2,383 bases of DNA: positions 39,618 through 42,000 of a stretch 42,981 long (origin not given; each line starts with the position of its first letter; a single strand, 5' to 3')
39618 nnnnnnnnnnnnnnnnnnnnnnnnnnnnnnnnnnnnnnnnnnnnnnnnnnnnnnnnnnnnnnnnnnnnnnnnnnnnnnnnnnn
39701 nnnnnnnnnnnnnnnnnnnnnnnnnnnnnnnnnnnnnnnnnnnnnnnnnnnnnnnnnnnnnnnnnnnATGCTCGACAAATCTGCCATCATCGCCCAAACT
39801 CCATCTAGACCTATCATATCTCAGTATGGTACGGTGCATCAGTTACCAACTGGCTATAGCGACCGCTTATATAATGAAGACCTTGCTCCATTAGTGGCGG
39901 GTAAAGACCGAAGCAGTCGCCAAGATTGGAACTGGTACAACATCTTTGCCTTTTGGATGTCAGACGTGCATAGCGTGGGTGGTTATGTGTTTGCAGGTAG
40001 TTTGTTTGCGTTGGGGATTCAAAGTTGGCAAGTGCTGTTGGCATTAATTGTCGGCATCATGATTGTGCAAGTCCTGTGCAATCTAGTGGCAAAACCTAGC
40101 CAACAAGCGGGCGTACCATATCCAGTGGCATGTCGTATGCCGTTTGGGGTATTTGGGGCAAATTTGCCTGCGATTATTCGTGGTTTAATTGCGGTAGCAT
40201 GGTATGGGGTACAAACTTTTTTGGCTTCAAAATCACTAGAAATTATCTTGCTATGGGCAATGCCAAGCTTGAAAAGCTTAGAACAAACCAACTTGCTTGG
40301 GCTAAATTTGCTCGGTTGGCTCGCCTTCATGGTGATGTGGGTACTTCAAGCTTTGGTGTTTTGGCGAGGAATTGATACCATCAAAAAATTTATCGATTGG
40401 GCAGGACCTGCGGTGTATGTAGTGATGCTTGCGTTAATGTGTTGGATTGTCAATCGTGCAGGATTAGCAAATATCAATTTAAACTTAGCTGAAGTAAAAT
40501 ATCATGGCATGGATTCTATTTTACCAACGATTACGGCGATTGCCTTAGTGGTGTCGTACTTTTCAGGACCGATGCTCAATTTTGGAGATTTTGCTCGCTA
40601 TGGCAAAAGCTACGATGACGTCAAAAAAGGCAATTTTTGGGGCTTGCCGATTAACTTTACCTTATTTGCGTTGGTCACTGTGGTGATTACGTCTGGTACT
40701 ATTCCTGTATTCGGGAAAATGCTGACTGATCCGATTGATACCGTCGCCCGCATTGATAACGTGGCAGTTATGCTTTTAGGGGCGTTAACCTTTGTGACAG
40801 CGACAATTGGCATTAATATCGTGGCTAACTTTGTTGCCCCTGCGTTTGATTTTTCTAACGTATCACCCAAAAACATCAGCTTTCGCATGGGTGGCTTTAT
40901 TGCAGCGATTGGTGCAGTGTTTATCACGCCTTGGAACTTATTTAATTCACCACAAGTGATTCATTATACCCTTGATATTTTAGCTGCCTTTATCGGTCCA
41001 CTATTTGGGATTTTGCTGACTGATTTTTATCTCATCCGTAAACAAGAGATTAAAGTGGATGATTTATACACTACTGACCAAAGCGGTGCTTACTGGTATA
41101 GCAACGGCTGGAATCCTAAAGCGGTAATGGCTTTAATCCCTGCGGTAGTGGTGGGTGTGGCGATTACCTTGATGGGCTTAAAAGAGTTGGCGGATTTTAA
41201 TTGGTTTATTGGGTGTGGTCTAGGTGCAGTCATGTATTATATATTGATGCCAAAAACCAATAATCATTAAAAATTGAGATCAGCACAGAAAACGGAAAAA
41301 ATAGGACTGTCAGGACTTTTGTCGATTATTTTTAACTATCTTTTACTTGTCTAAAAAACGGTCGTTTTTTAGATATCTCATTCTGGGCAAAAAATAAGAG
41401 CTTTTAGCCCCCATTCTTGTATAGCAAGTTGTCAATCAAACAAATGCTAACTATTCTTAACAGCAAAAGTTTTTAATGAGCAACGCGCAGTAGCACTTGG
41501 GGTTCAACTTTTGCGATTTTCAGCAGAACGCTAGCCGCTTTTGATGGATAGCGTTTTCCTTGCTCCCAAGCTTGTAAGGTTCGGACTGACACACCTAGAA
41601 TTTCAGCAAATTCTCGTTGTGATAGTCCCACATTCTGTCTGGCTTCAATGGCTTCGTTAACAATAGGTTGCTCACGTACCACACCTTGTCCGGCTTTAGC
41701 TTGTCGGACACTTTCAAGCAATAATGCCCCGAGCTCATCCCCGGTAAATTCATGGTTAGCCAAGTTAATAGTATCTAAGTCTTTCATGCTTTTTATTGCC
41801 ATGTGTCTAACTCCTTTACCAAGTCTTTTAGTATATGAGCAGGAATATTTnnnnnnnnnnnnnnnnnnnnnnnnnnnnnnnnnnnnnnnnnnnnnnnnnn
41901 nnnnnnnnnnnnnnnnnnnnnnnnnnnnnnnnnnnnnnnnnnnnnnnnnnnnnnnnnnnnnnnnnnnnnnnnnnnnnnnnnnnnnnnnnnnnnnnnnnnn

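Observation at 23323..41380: The 17.85-kb purine/urate catabolic island is bounded exactly by outward-facing Tn3-type IRs plus direct repeats of a 28-bp hix-like motif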

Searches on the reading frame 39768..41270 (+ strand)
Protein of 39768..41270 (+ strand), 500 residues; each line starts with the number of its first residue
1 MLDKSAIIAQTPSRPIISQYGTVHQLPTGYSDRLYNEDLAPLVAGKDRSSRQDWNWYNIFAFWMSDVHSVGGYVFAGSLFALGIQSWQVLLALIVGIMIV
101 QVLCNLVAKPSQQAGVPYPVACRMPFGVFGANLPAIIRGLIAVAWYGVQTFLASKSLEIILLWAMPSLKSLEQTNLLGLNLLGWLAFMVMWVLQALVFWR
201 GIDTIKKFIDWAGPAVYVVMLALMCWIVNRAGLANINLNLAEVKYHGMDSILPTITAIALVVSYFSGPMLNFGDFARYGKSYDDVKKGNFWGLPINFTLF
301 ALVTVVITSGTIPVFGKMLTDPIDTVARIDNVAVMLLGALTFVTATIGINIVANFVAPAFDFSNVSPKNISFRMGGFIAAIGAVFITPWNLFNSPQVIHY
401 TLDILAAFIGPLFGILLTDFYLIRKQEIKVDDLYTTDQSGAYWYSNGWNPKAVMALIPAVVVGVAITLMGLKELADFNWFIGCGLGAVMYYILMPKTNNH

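Call 31: find_encoding_contigs(protein=window:39768-41270:+, flank=6000, max_places=10)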
Protein window:39768-41270:+ (500 aa): 18 contigs read that carry it; 10 places shown.
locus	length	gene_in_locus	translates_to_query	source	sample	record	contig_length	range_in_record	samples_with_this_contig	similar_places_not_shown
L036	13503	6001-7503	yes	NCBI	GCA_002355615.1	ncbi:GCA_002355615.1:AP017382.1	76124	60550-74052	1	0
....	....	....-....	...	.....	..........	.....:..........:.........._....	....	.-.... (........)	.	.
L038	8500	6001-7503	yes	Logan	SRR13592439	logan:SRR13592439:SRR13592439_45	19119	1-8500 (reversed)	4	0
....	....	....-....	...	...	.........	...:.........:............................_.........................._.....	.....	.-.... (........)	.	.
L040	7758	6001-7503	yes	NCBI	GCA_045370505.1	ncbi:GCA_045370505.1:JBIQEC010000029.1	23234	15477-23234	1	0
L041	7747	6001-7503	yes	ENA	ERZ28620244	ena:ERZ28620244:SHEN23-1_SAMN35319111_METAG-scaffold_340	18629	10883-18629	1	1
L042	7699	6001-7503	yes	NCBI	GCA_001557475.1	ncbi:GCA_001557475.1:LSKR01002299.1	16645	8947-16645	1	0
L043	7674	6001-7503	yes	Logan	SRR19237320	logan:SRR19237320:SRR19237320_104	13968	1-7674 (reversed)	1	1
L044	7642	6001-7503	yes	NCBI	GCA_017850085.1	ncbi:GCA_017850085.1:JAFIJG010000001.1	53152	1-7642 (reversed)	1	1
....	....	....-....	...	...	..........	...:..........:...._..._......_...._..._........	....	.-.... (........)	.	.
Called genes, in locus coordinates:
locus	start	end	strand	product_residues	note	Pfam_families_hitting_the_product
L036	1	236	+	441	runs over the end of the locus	PF03573:OprD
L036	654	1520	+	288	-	PF01609:DDE_Tnp_1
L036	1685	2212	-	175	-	PF04115:Ureidogly_lyase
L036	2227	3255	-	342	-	PF03561:Allantoicase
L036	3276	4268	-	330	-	PF01522:Polysacc_deac_1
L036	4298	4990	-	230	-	PF00392:GntR, PF07729:FCD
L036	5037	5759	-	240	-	PF01177:Asp_Glu_race, PF17645:Amdase (faint)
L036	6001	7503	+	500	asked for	PF02133:Transp_cyt_pur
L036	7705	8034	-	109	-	PF20432:Xre-like-HTH (faint), PF15731:MqsA_antitoxin (weak), PF13560:HTH_31 (weak), PF01381:HTH_3, PF12844:HTH_19 (weak)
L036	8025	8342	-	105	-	PF06296:RelE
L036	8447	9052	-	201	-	PF00239:Resolvase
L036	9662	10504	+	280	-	PF00142:Fer4_NifH (weak), PF01656:CbiA, PF02374:ArsA_ATPase (weak), PF06564:CBP_BcsQ, PF09140:MipZ, PF10609:ParA (weak), PF13614:AAA_31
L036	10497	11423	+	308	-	PF02195:ParB_N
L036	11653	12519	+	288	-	PF17761:DUF1016_N, PF06250:YhcG_C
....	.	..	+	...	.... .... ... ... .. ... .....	?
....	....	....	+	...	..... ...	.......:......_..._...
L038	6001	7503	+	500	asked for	PF02133:Transp_cyt_pur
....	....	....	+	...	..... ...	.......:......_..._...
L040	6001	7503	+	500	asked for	PF02133:Transp_cyt_pur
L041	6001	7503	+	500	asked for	PF02133:Transp_cyt_pur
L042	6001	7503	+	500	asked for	PF02133:Transp_cyt_pur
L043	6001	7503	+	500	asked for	PF02133:Transp_cyt_pur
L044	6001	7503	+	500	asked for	PF02133:Transp_cyt_pur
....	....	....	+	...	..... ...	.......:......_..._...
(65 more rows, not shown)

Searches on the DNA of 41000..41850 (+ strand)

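Call 8: search_dna_similar(query=window:41000-41850:+, collection=plasmids, mode=near, max_rows=30)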
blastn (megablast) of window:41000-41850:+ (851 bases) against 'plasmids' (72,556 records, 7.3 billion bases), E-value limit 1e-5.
Records with a match: 7; places in all: 7; records where one place covers at least 80% of the query: 4.
Best place of each record, by identity: >=99% 2; 95-99% 4; 90-95% 1.
By first word of the organism name: Moraxella 7.
By predicted mobility (MOB-suite, as given by PLSDB): mobilizable 5; non-mobilizable 2.
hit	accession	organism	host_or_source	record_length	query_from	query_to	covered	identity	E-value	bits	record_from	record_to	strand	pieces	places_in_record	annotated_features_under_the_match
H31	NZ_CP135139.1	Moraxella sp. DOX410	sediment soil,sediment soil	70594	1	851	100%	99.5%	0e+0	1550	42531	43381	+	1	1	helix-turn-helix domain-containing protein | NCS1 family nucleobase:cation symporter-1 | type II toxin-antitoxin system RelE/ParE family toxin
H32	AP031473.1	Moraxella osloensis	Homo sapiens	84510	1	851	100%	99.3%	0e+0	1539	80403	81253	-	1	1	hypothetical protein | NCS1 family nucleobase:cation symporter-1 | type II toxin-antitoxin system RelE/ParE family toxin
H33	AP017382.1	Moraxella osloensis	-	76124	1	851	100%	98.2%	0e+0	1487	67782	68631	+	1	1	transcriptional regulator (x2) | nitrate reductase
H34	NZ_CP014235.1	Moraxella osloensis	Homo sapiens,pure culture,cerebrospinal ...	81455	3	851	100%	94.5%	0e+0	1308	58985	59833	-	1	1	helix-turn-helix domain-containing protein | NCS1 family nucleobase:cation symporter-1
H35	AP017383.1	Moraxella osloensis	-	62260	349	851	59%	96.8%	0e+0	839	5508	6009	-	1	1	putative XRE family transcriptional regulator | putative transcriptional regulator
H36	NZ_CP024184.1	Moraxella osloensis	Homo sapiens,single cell,skin swab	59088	349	851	59%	96.6%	0e+0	833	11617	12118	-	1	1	helix-turn-helix domain-containing protein | type II toxin-antitoxin system RelE/ParE family toxin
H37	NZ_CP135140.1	Moraxella sp. DOX410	sediment soil,sediment soil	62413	349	851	59%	96.2%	0e+0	822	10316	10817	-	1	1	helix-turn-helix domain-containing protein | type II toxin-antitoxin system RelE/ParE family toxin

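Call 9: get_annotated_region(hit=H36, flank=3000)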
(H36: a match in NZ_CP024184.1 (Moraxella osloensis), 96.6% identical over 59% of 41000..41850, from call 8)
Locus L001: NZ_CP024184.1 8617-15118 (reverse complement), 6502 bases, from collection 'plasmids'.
description: Moraxella osloensis strain KSH plasmid p4, complete sequence
organism: Moraxella osloensis (NCBI taxid 34062)
taxonomy: Bacteria; Pseudomonadota; Gammaproteobacteria; Moraxellales; Moraxellaceae; Moraxella; Moraxella osloensis
host: -; source: Homo sapiens,single cell,skin swab; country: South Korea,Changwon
typing (MOB-suite, as given by PLSDB): mobilizable; relaxase MOBP
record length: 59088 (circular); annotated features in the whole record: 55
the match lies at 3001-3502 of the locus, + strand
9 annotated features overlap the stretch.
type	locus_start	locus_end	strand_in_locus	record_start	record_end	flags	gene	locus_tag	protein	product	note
CDS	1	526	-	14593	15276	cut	-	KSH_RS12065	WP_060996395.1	YetF domain-containing protein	-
CDS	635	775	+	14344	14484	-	-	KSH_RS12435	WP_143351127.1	transposase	GO:0006313 - DNA transposition [Evidence IEA]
CDS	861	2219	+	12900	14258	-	-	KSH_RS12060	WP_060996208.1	IS256 family transposase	-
CDS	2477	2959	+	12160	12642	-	-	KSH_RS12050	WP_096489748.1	hypothetical protein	-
CDS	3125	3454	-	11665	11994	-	-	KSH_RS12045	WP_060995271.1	helix-turn-helix domain-containing protein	-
CDS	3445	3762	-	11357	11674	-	-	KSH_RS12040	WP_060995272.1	type II toxin-antitoxin system RelE/ParE family toxin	-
CDS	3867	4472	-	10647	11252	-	-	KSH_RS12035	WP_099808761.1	recombinase family protein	GO:0006310 - DNA recombination [Evidence IEA]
CDS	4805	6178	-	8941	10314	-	-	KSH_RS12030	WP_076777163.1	GIY-YIG nuclease family protein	-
CDS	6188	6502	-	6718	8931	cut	-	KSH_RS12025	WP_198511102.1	DEAD/DEAH box helicase family protein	-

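Call 10: get_annotated_region(hit=H35, flank=3000)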
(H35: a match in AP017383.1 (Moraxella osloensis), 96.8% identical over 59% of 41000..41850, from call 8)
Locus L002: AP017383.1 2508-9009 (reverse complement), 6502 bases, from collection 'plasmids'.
description: Moraxella osloensis plasmid pMOSL2 DNA, complete genome, strain: KMC41
organism: Moraxella osloensis (NCBI taxid 34062)
taxonomy: Bacteria; Pseudomonadota; Gammaproteobacteria; Moraxellales; Moraxellaceae; Moraxella; Moraxella osloensis
host: -; source: -; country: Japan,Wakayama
typing (MOB-suite, as given by PLSDB): mobilizable; replicon rep_cluster_1030; relaxase MOBP
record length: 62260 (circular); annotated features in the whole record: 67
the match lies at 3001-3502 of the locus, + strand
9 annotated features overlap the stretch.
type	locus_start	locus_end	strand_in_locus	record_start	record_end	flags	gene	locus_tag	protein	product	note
CDS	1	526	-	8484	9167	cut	-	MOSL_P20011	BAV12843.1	hypothetical protein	-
CDS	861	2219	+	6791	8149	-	-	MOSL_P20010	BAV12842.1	putative transposase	-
CDS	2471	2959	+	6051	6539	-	-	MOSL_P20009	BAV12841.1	hypothetical protein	-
CDS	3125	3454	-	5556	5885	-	-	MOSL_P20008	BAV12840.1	putative XRE family transcriptional regulator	-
CDS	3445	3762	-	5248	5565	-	-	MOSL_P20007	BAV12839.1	putative transcriptional regulator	-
CDS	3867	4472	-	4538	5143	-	-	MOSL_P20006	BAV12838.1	DNA invertase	-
CDS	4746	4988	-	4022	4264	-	-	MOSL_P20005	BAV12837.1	hypothetical protein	-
CDS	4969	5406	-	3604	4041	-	-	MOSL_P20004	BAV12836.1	hypothetical protein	-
CDS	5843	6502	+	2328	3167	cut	-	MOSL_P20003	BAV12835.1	putative plasmid partitioning protein ParA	-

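Call 18: get_annotated_region(hit=H34, flank=4000)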
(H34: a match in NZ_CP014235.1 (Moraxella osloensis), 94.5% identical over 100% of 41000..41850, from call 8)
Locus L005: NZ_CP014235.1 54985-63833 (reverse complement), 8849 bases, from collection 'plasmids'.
description: Moraxella osloensis strain CCUG 350 plasmid unnamed4, complete sequence
organism: Moraxella osloensis (NCBI taxid 34062)
taxonomy: Bacteria; Pseudomonadota; Gammaproteobacteria; Moraxellales; Moraxellaceae; Moraxella; Moraxella osloensis
host: -; source: Homo sapiens,pure culture,cerebrospinal fluid; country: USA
typing (MOB-suite, as given by PLSDB): mobilizable; relaxase MOBP
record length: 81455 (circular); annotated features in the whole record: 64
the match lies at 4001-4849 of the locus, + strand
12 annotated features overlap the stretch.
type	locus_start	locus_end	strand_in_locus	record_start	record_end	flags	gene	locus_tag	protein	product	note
CDS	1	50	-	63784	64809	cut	alc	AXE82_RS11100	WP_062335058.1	allantoicase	GO:0000256 - allantoin catabolic process [Evidence IEA]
CDS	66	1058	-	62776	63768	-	puuE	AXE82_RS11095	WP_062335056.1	allantoinase PuuE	GO:0000256 - allantoin catabolic process [Evidence IEA]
CDS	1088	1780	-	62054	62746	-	-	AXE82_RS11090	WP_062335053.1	GntR family transcriptional regulator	-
CDS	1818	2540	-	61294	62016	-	-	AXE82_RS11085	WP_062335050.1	aspartate/glutamate racemase family protein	GO:0006807 - nitrogen compound metabolic process [Evidence IEA]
CDS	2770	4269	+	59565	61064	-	-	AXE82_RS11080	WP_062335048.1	NCS1 family nucleobase:cation symporter-1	-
CDS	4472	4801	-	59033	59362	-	-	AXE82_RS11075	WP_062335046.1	helix-turn-helix domain-containing protein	-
CDS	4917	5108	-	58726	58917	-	-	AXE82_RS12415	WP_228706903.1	hypothetical protein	-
CDS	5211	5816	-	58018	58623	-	-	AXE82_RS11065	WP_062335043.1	recombinase family protein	GO:0006310 - DNA recombination [Evidence IEA]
CDS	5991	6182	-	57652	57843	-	-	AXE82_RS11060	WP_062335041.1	AAA family ATPase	-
CDS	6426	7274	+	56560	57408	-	-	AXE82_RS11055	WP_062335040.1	ParA family protein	-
CDS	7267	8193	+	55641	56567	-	-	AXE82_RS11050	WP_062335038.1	ParB/RepB/Spo0J family partition protein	GO:0007059 - chromosome segregation [Evidence IEA]; GO:0000910 - cytokinesis [Evidence IEA]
CDS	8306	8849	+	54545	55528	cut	-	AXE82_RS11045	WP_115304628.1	PDDEXK nuclease domain-containing protein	-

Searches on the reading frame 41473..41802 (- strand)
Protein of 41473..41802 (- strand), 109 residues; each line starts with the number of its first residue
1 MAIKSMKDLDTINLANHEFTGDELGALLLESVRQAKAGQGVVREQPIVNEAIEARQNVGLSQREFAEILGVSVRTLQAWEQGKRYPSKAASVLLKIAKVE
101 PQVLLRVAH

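Call 79: search_protein_families(library=pfam, proteins=[window:41473-41802:-], max_evalue=0.001)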
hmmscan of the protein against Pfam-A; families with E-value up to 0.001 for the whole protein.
window:41473-41802:- (109 aa): 7 families
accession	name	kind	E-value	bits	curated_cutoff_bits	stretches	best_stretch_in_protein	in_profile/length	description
PF01381.28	HTH_3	-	6.1e-11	42.6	23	1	53-97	3-45/55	Helix-turn-helix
PF13560.12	HTH_31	-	9.6e-07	29.5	27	1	54-90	9-46/64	Helix-turn-helix domain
PF12844.13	HTH_19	-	1e-06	29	30.2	1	53-98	6-49/64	Helix-turn-helix domain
PF15731.11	MqsA_antitoxin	-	4.3e-06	27.3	30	1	50-104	73-127/131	Antitoxin component of bacterial toxin-antitoxin system, MqsA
PF20432.4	Xre-like-HTH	-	2.8e-05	24.8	25.8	1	53-83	17-46/63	Antitoxin Xre-like helix-turn-helix domain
PF00376.29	MerR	-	0.00019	21.6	28.2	1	64-81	4-21/38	MerR family regulatory protein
PF13518.12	HTH_28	-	0.00079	19.9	25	0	53-81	7-34/52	Helix-turn-helix domain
